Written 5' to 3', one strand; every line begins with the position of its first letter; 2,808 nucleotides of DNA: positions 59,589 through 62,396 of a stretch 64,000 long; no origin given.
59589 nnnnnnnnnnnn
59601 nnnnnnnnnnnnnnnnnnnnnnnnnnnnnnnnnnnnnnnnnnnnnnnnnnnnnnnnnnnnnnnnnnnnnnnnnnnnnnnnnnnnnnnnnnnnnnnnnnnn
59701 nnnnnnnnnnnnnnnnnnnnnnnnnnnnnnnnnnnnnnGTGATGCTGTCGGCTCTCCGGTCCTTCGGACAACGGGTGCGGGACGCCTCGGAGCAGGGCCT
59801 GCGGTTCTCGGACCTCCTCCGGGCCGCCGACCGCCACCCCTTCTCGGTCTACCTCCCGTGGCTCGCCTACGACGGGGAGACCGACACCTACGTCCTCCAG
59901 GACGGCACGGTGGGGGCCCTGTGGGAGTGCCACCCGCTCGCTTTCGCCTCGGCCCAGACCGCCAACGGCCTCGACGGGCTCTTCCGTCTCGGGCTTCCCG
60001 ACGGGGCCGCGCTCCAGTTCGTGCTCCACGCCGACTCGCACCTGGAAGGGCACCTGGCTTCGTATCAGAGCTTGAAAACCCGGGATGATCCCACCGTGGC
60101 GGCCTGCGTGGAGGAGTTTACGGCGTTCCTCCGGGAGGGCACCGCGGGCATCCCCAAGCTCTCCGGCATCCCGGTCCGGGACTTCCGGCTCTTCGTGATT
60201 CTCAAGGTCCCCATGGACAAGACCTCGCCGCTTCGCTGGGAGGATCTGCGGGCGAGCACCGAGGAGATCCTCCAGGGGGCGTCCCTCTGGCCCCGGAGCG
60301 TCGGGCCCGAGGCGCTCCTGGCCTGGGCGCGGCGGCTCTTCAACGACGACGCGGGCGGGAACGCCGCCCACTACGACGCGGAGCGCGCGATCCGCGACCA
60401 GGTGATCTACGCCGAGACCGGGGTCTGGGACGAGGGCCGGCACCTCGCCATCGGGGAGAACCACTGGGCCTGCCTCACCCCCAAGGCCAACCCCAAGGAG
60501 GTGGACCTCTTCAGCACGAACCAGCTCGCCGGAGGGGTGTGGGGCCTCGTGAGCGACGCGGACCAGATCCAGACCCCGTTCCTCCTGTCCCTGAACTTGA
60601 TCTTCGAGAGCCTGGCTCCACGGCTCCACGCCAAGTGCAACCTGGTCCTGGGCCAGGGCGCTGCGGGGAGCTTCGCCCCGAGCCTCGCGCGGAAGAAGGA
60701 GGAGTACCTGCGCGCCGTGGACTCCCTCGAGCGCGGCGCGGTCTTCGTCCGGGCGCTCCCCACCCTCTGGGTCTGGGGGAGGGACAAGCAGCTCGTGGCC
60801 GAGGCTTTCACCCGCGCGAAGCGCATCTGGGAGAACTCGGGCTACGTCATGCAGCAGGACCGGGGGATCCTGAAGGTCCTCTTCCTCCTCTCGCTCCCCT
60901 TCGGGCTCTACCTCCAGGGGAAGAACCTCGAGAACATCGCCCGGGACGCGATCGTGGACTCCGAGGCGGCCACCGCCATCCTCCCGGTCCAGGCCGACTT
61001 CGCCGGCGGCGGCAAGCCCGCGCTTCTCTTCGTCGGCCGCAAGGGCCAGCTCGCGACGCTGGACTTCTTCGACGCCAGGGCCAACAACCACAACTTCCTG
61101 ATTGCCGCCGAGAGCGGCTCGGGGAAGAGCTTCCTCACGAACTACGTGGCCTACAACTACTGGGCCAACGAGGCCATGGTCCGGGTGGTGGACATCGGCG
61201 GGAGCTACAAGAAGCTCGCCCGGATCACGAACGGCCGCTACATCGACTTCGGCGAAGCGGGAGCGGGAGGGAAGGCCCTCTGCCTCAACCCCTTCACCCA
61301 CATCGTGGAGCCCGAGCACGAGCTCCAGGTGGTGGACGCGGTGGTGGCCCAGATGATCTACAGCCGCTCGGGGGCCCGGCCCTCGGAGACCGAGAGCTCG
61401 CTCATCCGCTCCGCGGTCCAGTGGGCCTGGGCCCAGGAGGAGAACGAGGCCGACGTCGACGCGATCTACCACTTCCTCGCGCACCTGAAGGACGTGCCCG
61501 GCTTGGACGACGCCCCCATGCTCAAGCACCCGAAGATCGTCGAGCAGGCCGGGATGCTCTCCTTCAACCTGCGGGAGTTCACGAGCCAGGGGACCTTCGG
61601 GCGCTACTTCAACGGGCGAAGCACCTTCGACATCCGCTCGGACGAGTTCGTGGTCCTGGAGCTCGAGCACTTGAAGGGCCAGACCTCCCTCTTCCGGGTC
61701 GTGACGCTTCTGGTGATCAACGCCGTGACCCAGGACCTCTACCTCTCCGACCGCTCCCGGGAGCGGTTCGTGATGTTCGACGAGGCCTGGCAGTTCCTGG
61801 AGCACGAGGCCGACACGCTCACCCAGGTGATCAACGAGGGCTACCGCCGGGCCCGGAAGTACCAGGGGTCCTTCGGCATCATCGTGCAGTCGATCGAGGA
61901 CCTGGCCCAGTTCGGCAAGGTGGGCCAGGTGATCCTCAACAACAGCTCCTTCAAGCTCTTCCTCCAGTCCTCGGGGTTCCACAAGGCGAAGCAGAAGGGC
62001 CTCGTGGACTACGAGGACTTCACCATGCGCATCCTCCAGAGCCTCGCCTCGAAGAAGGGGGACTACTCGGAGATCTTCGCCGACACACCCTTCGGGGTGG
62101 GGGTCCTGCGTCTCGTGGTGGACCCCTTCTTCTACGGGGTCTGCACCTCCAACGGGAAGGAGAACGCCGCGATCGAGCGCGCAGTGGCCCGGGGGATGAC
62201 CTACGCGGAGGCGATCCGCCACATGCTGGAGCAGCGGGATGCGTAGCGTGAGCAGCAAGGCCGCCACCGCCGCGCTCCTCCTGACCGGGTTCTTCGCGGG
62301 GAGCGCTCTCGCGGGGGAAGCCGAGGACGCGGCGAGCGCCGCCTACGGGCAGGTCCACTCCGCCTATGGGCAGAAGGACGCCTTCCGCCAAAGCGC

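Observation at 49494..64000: tRNA-Gly(GCC)-integrated conjugative element with an F-type (MPF-F) T4SS in a ~70% GC backbone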

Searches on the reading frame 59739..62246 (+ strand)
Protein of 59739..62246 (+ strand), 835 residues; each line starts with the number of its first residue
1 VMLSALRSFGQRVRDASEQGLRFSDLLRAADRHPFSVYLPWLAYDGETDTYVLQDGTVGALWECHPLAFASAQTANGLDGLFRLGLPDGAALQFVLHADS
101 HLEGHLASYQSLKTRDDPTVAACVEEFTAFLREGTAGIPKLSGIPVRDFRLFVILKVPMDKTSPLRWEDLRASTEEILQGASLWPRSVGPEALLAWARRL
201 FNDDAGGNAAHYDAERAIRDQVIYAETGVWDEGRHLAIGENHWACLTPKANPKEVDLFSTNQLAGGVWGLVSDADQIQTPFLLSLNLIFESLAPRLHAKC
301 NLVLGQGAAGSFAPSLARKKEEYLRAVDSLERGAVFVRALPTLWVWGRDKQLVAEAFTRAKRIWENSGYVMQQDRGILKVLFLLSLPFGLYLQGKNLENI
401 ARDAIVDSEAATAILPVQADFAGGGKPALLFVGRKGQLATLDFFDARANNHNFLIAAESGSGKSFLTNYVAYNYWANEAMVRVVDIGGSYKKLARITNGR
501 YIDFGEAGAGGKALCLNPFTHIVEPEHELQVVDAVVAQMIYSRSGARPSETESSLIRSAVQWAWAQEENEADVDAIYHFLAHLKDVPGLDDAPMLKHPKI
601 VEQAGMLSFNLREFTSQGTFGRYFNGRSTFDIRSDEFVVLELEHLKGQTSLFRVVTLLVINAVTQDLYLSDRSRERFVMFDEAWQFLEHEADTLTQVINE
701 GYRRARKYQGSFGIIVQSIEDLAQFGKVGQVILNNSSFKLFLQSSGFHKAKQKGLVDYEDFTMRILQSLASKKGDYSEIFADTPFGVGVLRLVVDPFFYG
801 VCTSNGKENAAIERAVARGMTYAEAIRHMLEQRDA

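Call 8: search_protein_families(library=pfam, max_evalue=0.01, proteins=[window:59739-62246:+])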
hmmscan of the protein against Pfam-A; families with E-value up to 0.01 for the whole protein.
window:59739-62246:+ (835 aa): 5 families
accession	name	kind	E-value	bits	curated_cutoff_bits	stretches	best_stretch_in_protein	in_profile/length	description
PF11130.14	TraC_F_IV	-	3.9e-78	263.5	28.1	1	35-390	1-375/375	TraC protein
PF19044.6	P-loop_TraG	-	2.6e-38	132.2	25.8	1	448-831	27-411/413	TraG P-loop domain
PF12846.13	AAA_10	-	4.7e-09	36.2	27.5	1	654-726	220-290/362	AAA-like domain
PF13191.12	AAA_16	-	0.0063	17.5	32.6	0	431-473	2-47/167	AAA ATPase domain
PF01935.23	DUF87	-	0.0081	16.7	23.2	0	450-591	23-146/220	Helicase HerA, central domain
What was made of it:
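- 59742..62246 (+): TraC, the VirB4-family ATPase of the F type (834 aa; NCBI MDW7710095.1). PF11130 4e-78 (call 8).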

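Call 9: search_protein_families(library=ncbifam, max_evalue=0.01, proteins=[window:59739-62246:+])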
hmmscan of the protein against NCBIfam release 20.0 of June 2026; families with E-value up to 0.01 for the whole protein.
window:59739-62246:+ (835 aa): 9 families
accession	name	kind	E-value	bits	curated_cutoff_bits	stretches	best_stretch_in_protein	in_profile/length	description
TIGR02746.1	TraC-F-type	equivalog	1.4e-145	486.3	567.05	1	38-832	1-799/800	type IV secretion system protein TraC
NF010278.0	PRK13721.1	subfamily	3e-63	214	1177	1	25-829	30-849/874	type IV secretion system protein TraC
TIGR00929.1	VirB4_CagE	subfamily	1.4e-25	89.7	643.1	1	334-770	320-728/792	VirB4 family type IV secretion/conjugal transfer ATPase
NF045975.1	VirB4_plasma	equivalog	1.9e-25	88.8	590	2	441-508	504-573/894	Mbov_0397 family ICE element conjugal transfer ATPase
TIGR03783.1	Bac_Flav_CT_G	subfamily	1.4e-22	79.4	261.55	1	449-745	437-734/829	TraG family conjugative transposon ATPase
NF010447.0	PRK13873.1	equivalog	1.1e-12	46.7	1020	1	341-833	334-792/815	conjugal transfer protein TrbE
NF045971.1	conju_CD1110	equivalog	3.9e-12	45.2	325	1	447-744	412-693/752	VirB4-like conjugal transfer ATPase, CD1110 family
TIGR03744.1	traC_PFL_4706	equivalog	1.7e-08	32.9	520.6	1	318-497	340-522/892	conjugative transfer ATPase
NF052333.1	ATPase_TcpF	exception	0.0018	16.2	1100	1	651-751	658-751/813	conjugal transfer ATPase TcpF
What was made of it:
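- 59742..62246 (+): TIGR02746 1.4e-145 (call 9).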

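Call 10: find_encoding_contigs(protein=window:59739-62246:+, flank=10000, max_places=6)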
Protein window:59739-62246:+ (835 aa): no gene with exactly this product is on record in the collection.

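Call 12: find_homologous_proteins(query=window:59739-62246:+, max_evalue=1e-30)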
Query window:59739-62246:+ (835 aa): 472 proteins with E <= 1e-30 among 8000 candidates; the best 120 are listed.
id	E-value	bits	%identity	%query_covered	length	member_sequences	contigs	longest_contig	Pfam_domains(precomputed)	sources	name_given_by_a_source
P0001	0.0e+0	1848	97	100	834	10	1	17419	PF19044.7,PF11130.15,PF12846.14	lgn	-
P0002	0.0e+0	1342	70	97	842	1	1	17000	PF19044.7,PF11130.15,PF12846.14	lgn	-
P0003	2.1e-286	971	54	99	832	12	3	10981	PF19044.7,PF11130.15,PF12846.14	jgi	jgi:conjugal transfer ATP-binding protein TraC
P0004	2.7e-286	970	54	98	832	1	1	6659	PF19044.7,PF11130.15,PF12846.14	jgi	-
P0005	8.6e-286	969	55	97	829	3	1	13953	PF19044.7,PF11130.15,PF12846.14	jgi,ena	-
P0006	2.7e-285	967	55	98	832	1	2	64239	PF19044.7,PF11130.15,PF12846.14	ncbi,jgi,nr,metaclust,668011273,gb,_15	ncbi:MAG: conjugal transfer protein TraC [Desulfobulbaceae bacterium DB1]|nr:MAG: conjugal transfer 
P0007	1.2e-284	965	54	99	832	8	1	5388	PF19044.7,PF11130.15,PF12846.14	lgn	-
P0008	7.7e-284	962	54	99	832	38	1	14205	PF19044.7,PF11130.15,PF12846.14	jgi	jgi:conjugal transfer ATP-binding protein TraC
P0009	1.3e-281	955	53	96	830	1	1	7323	PF19044.7,PF01935.24,PF11130.15,PF12846.14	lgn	-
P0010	8.0e-281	952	54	98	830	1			PF19044.7,PF01935.24,PF11130.15,PF12846.14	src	-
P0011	4.4e-280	950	53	97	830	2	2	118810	PF19044.7,PF11130.15,PF12846.14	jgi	jgi:conjugal transfer ATP-binding protein TraC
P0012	5.9e-280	949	51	98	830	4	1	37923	PF19044.7,PF01935.24,PF11130.15,PF12846.14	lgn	-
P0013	7.4e-280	949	52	98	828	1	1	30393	PF19044.7,PF11130.15,PF12846.14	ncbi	-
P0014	1.5e-279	948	53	97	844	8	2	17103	PF19044.7,PF11130.15,PF12846.14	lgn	-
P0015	2.2e-279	947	52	97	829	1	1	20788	PF19044.7,PF11130.15,PF12846.14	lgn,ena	-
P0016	4.1e-279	946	52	97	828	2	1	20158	PF19044.7,PF11130.15,PF12846.14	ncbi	-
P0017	1.3e-278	945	51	98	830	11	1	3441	PF19044.7,PF01935.24,PF11130.15,PF12846.14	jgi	-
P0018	1.7e-278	944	53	98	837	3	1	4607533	PF19044.7,PF11130.15,PF12846.14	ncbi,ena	-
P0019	2.9e-278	944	51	97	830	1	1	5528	PF19044.7,PF01935.24,PF11130.15,PF12846.14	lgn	-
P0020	4.6e-277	940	54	98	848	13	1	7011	PF19044.7,PF11130.15,PF12846.14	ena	-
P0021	7.5e-277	939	52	97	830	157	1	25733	PF19044.7,PF11130.15,PF12846.14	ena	-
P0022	9.8e-277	939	53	97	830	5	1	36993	PF19044.7,PF11130.15,PF12846.14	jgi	jgi:conjugal transfer ATP-binding protein TraC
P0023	2.3e-276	937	53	97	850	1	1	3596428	PF19044.7,PF11130.15,PF12846.14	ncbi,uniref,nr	ncbi:conjugal transfer protein TraC [Desulfolithobacter dissulfuricans]|uniref:Conjugal transfer pro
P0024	3.0e-276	937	53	97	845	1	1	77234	PF19044.7,PF11130.15,PF12846.14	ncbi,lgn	-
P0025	5.2e-276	936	51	98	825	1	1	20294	PF19044.7,PF11130.15,PF12846.14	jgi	-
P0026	3.2e-275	934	53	98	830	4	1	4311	PF19044.7,PF11130.15,PF12846.14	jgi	jgi:conjugal transfer ATP-binding protein TraC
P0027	5.3e-275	933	51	98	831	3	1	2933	PF19044.7,PF11130.15,PF12846.14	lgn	-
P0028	1.8e-274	931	52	97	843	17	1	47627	PF19044.7,PF11130.15,PF12846.14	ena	-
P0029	4.7e-274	930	53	99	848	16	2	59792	PF19044.7,PF11130.15,PF12846.14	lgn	-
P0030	1.4e-273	928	52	98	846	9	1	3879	PF19044.7,PF11130.15,PF12846.14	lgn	-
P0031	1.7e-273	928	52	98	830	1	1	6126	PF19044.7,PF11130.15,PF12846.14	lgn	-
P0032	2.5e-273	927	53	97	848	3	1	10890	PF19044.7,PF11130.15,PF12846.14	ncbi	ncbi:MAG: TraC family protein [Desulfobulbaceae bacterium]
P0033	9.5e-273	925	54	94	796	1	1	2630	PF19044.7,PF11130.15,PF12846.14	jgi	-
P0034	3.7e-272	923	53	98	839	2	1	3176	PF19044.7,PF11130.15,PF12846.14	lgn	-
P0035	1.1e-271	922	51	97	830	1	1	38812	PF19044.7,PF01935.24,PF11130.15,PF12846.14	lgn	-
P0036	1.5e-271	921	50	97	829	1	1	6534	PF19044.7,PF11130.15,PF12846.14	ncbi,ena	-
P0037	2.6e-271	921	52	98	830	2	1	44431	PF19044.7,PF11130.15,PF12846.14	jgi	-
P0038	4.0e-271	920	53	99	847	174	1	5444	PF19044.7,PF11130.15,PF12846.14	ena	-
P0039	7.8e-271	919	52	99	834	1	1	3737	PF19044.7,PF11130.15,PF12846.14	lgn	-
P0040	3.7e-270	917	52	97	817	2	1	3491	PF19044.7,PF01935.24,PF11130.15,PF12846.14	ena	-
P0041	4.9e-270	916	51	99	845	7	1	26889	PF19044.7,PF11130.15,PF12846.14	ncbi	-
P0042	6.4e-270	916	52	97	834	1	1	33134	PF19044.7,PF11130.15,PF12846.14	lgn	-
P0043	8.1e-270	916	50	97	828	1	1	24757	PF19044.7,PF01935.24,PF11130.15,PF12846.14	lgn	-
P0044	1.7e-269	915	52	98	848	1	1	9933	PF19044.7,PF11130.15,PF12846.14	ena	-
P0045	1.8e-269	915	51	98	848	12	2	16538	PF19044.7,PF11130.15,PF12846.14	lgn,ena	-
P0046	2.1e-269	914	51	98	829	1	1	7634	PF19044.7,PF01935.24,PF11130.15,PF12846.14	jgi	-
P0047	3.4e-269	914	52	99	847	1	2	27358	PF19044.7,PF11130.15,PF12846.14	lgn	-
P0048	4.7e-269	913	51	97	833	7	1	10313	PF19044.7,PF11130.15,PF12846.14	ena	-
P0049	1.0e-268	912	52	100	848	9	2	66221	PF19044.7,PF11130.15,PF12846.14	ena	-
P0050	1.3e-268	912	53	99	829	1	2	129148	PF19044.7,PF11130.15,PF12846.14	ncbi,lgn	-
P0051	1.4e-268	912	52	97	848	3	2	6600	PF19044.7,PF11130.15,PF12846.14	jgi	-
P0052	2.4e-268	911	51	97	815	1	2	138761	PF19044.7,PF01935.24,PF11130.15,PF12846.14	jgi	jgi:conjugal transfer ATP-binding protein TraC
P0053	2.9e-268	911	51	97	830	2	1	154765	PF19044.7,PF11130.15,PF12846.14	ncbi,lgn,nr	ncbi:MAG: TraC family protein [Nitrospirae bacterium]|nr:TraC family protein [Candidatus Manganitrop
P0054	4.6e-268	910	51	97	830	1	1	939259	PF19044.7,PF11130.15,PF12846.14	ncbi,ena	-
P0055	6.1e-268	910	51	99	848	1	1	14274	PF19044.7,PF11130.15,PF12846.14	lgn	-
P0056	7.8e-268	909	51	97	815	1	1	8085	PF19044.7,PF01935.24,PF11130.15,PF12846.14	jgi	jgi:conjugal transfer ATP-binding protein TraC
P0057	1.2e-267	909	51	97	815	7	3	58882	PF19044.7,PF01935.24,PF11130.15,PF12846.14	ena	-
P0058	1.7e-267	908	51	97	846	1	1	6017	PF19044.7,PF11130.15,PF12846.14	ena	-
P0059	2.0e-267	908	52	97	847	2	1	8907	PF19044.7,PF11130.15,PF12846.14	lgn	-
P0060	2.7e-267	907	51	97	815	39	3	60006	PF19044.7,PF01935.24,PF11130.15,PF12846.14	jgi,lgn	-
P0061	3.9e-267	907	51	97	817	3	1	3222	PF19044.7,PF11130.15,PF12846.14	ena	-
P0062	5.3e-267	906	51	97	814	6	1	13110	PF19044.7,PF01935.24,PF11130.15,PF12846.14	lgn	-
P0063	5.6e-267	906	52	97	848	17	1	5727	PF19044.7,PF11130.15,PF12846.14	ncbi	-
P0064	6.3e-267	906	51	99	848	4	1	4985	PF19044.7,PF11130.15,PF12846.14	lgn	-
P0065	7.0e-267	906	51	99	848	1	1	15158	PF19044.7,PF11130.15,PF12846.14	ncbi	ncbi:MAG: TraC family protein [Desulforhopalus sp.]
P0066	8.0e-267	906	51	97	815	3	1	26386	PF19044.7,PF01935.24,PF11130.15,PF12846.14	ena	-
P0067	1.4e-266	905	51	99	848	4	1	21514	PF19044.7,PF11130.15,PF12846.14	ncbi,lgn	-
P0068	2.3e-266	904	51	99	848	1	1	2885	PF19044.7,PF11130.15,PF12846.14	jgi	-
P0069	4.6e-266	903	51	97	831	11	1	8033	PF19044.7,PF11130.15,PF12846.14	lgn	-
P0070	4.7e-266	903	51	97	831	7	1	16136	PF19044.7,PF11130.15,PF12846.14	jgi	-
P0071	7.2e-266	903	51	99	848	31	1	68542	PF19044.7,PF11130.15,PF12846.14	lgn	-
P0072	9.5e-266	902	51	99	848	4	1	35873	PF19044.7,PF11130.15,PF12846.14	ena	-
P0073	1.1e-265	902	49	100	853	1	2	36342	PF19044.7,PF11130.15,PF12846.14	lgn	-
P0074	1.5e-265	902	51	97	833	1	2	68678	PF19044.7,PF11130.15,PF12846.14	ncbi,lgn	ncbi:MAG: TraC family protein [Candidatus Manganitrophaceae bacterium]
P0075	1.9e-265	901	51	98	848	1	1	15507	PF19044.7,PF11130.15,PF12846.14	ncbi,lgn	-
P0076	2.2e-265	901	50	97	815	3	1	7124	PF19044.7,PF01935.24,PF11130.15,PF12846.14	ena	-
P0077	5.3e-265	900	51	99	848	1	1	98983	PF19044.7,PF11130.15,PF12846.14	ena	-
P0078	5.9e-265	900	51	99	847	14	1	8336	PF19044.7,PF11130.15,PF12846.14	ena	-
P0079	6.5e-265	900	50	99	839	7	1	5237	PF19044.7,PF11130.15,PF12846.14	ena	-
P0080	7.2e-265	899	51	99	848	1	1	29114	PF19044.7,PF11130.15,PF12846.14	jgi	jgi:conjugal transfer ATP-binding protein TraC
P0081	8.4e-265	899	52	97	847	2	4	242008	PF19044.7,PF11130.15,PF12846.14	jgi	jgi:conjugal transfer ATP-binding protein TraC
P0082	8.6e-265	899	49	98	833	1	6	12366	PF19044.7,PF01935.24,PF11130.15,PF12846.14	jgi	jgi:conjugal transfer ATP-binding protein TraC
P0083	8.9e-265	899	49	99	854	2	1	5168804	PF19044.7,PF01935.24,PF11130.15,PF12846.14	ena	-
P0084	9.3e-265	899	51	97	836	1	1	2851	PF19044.7,PF01935.24,PF11130.15,PF12846.14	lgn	-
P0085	1.1e-264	899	52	97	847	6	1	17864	PF19044.7,PF11130.15,PF12846.14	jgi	jgi:conjugal transfer ATP-binding protein TraC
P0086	1.4e-264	898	51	97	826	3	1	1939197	PF19044.7,PF11130.15,PF12846.14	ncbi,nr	ncbi:TraC family protein [Candidatus Manganitrophus noduliformans]|nr:TraC family protein [Candidatu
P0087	2.1e-264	898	50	97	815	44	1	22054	PF19044.7,PF01935.24,PF11130.15,PF12846.14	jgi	jgi:conjugal transfer ATP-binding protein TraC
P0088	2.2e-264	898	50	97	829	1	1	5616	PF19044.7,PF11130.15,PF12846.14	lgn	-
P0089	2.4e-264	898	52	97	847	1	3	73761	PF19044.7,PF11130.15,PF12846.14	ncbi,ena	-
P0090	2.8e-264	897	51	99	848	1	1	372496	PF19044.7,PF11130.15,PF12846.14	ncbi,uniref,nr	ncbi:TraC family protein [Desulforhopalus sp. IMCC35007]|uniref:TraC family protein n=1 Tax=Desulfor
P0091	3.0e-264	897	50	97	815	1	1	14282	PF19044.7,PF01935.24,PF11130.15,PF12846.14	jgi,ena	-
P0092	3.2e-264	897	52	97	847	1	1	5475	PF19044.7,PF11130.15,PF12846.14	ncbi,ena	-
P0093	7.7e-264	896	49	98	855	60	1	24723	PF19044.7,PF01935.24,PF11130.15,PF12846.14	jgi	jgi:conjugal transfer ATP-binding protein TraC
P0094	1.3e-263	895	51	98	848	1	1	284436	PF19044.7,PF11130.15,PF12846.14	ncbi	ncbi:MAG: TraC family protein [Desulforhopalus sp.]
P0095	1.6e-263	895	51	97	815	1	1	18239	PF19044.7,PF01935.24,PF11130.15,PF12846.14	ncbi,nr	ncbi:MAG: TraC family protein [Deltaproteobacteria bacterium]|nr:TraC family protein [Deltaproteobac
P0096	2.3e-263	894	52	96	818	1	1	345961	PF19044.7,PF11130.15,PF12846.14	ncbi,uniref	ncbi:TraC family protein [Desulfurivibrio sp. D14AmB]|uniref:TraC family protein n=1 Tax=Desulfurivi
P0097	2.5e-263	894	50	97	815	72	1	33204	PF19044.7,PF01935.24,PF11130.15,PF12846.14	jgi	-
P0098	3.1e-263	894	49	99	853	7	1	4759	PF19044.7,PF11130.15,PF12846.14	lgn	-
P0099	5.7e-263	893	51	97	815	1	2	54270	PF19044.7,PF11130.15,PF12846.14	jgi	jgi:conjugal transfer ATP-binding protein TraC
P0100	9.8e-263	892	51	97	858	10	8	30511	PF19044.7,PF11130.15,PF12846.14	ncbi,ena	-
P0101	1.6e-262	892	50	98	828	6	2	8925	PF19044.7,PF01935.24,PF11130.15,PF12846.14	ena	-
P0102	3.0e-262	891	51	99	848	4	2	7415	PF19044.7,PF11130.15,PF12846.14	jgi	jgi:conjugal transfer ATP-binding protein TraC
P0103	3.5e-262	890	50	98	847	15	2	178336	PF19044.7,PF11130.15,PF12846.14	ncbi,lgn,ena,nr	ncbi:MAG: TraC family protein [Proteobacteria bacterium]|nr:TraC family protein [Pseudomonadota bact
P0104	4.9e-262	890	51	97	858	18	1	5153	PF19044.7,PF11130.15,PF12846.14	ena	-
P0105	5.3e-262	890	51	97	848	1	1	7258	PF19044.7,PF11130.15,PF12846.14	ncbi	-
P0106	1.2e-261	889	51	97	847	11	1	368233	PF19044.7,PF11130.15,PF12846.14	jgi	jgi:conjugal transfer ATP-binding protein TraC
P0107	1.7e-261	888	50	98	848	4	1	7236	PF19044.7,PF11130.15,PF12846.14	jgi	jgi:conjugal transfer ATP-binding protein TraC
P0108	2.0e-261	888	50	97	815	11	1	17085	PF19044.7,PF01935.24,PF11130.15,PF12846.14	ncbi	-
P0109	2.1e-261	888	50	100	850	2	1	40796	PF19044.7,PF11130.15,PF12846.14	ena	-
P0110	2.5e-261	888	51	97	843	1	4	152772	PF19044.7,PF01935.24,PF11130.15,PF12846.14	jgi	jgi:conjugal transfer ATP-binding protein TraC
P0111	2.6e-261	888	50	99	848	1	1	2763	PF19044.7,PF11130.15,PF12846.14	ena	-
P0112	3.5e-261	887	50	99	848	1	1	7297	PF19044.7,PF11130.15,PF12846.14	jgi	-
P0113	3.8e-261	887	49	98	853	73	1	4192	PF19044.7,PF11130.15,PF12846.14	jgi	-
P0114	1.4e-260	885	49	97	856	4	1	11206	PF19044.7,PF01935.24,PF11130.15,PF12846.14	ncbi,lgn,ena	-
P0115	1.5e-260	885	50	98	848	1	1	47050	PF19044.7,PF11130.15,PF12846.14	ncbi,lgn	-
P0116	2.2e-260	885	51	97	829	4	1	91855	PF19044.7,PF11130.15,PF12846.14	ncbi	-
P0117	2.7e-260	884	50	100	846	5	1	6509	PF19044.7,PF11130.15,PF12846.14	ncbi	-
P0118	6.2e-260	883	49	98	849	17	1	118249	PF19044.7,PF01935.24,PF11130.15,PF12846.14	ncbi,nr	ncbi:MAG: conjugal transfer protein TraC [Deltaproteobacteria bacterium HGW-Deltaproteobacteria-12]|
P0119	6.4e-260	883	48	99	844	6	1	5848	PF19044.7,PF11130.15,PF12846.14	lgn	-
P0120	7.9e-260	883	49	97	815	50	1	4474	PF19044.7,PF01935.24,PF11130.15,PF12846.14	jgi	-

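Call 13: find_encoding_contigs(protein=P0001, flank=10000, max_places=4)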
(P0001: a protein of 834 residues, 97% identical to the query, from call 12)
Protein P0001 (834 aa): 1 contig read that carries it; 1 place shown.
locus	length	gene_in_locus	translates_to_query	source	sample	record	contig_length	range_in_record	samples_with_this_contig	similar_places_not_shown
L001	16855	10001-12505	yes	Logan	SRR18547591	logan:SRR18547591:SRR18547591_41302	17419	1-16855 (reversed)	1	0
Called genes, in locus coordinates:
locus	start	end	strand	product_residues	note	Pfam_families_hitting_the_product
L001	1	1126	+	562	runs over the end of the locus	?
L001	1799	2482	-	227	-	PF12281:NTP_transf_8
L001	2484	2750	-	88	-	PF20586:DUF6788 (weak)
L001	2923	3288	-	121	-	-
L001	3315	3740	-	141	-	PF13560:HTH_31, PF01381:HTH_3, PF07022:Phage_CI_repr (weak), PF13413:HTH_25 (weak)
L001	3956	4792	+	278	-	-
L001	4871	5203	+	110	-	-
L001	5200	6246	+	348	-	PF10411:DsbC_N, PF13098:Thioredoxin_2 (weak)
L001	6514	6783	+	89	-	PF07178:TraL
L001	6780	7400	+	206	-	PF05309:TraE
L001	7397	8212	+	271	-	PF06586:TraK_N, PF23536:TraK_C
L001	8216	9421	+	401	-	PF03743:TrbI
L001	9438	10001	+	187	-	PF09676:TraV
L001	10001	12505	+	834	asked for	PF11130:TraC_F_IV, PF19044:P-loop_TraG, PF12846:AAA_10 (weak)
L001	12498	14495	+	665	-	-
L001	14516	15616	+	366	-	PF06986:F_T4SS_TraN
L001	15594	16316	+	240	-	-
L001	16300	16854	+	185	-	?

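Call 14: find_encoding_contigs(protein=P0002, flank=10000, max_places=4)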
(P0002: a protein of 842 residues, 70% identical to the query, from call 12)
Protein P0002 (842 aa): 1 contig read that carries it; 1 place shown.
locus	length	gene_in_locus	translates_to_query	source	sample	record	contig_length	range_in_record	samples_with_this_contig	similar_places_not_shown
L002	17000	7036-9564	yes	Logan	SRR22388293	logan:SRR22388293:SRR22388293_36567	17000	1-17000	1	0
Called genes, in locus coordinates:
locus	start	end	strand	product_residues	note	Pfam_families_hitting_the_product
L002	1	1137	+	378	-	?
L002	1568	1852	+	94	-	-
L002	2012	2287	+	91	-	PF04545:Sigma70_r4 (weak)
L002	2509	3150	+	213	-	-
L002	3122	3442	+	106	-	-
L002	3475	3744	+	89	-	PF07178:TraL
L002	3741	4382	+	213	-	PF05309:TraE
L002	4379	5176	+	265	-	PF06586:TraK_N, PF23536:TraK_C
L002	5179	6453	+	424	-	PF03743:TrbI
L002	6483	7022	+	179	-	PF09676:TraV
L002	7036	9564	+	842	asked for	PF11130:TraC_F_IV, PF12846:AAA_10 (faint), PF19044:P-loop_TraG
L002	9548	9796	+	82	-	-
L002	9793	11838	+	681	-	-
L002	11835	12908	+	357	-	PF06986:F_T4SS_TraN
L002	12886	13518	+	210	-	PF12477:TraW_N (weak)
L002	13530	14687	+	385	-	PF06834:TraU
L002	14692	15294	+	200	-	PF09673:TrbC_Ftype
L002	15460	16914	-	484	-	-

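Call 19: search_solved_structures(query=L001:12498-14495:+, max_evalue=10, show_alignments=2)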
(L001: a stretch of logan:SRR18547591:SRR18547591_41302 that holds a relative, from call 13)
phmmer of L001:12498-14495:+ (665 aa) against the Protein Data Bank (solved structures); distinct sequences matched with E-value up to 10: 0.
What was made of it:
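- Tried and rejected: I considered this because it has no Pfam, NCBIfam or PDB hit (calls 8, 9, 19).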
